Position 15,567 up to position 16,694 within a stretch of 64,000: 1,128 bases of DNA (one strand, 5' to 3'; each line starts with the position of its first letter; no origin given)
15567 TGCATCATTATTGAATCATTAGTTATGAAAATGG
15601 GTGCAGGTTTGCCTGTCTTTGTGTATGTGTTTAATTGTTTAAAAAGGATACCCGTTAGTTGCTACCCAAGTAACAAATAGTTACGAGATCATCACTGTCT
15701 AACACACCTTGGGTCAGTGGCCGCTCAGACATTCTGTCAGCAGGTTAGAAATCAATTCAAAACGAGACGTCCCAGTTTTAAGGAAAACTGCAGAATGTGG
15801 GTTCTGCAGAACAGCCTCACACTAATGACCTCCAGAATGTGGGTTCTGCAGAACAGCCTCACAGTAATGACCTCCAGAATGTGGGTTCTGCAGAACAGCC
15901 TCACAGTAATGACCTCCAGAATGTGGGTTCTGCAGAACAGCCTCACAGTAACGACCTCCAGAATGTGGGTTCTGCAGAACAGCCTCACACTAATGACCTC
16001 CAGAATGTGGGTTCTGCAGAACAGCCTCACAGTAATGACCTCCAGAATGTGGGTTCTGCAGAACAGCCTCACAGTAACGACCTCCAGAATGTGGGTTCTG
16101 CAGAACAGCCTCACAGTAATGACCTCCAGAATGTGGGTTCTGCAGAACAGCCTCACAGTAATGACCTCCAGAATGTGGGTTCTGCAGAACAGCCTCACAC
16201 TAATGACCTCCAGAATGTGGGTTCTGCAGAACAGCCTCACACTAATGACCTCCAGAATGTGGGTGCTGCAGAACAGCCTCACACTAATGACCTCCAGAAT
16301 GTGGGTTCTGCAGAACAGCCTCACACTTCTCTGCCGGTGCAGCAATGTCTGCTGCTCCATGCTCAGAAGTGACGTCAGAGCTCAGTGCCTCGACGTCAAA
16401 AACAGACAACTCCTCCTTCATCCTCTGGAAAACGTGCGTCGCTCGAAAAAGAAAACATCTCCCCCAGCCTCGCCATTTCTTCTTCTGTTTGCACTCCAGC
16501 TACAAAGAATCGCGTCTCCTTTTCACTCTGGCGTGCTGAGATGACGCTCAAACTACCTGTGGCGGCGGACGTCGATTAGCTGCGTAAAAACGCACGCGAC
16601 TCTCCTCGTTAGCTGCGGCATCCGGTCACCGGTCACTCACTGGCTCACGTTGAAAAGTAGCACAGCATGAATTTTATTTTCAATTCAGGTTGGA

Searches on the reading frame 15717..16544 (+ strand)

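Call 52: search_protein_families(library=pfam, proteins=[window:15717-16544:+], max_evalue=0.001)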
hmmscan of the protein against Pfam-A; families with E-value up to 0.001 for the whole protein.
window:15717-16544:+ (275 aa): 1 family
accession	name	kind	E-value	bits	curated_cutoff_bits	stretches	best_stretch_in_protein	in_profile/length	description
PF13740.12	ACT_6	-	0.00018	21.8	23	0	73-93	25-45/76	ACT domain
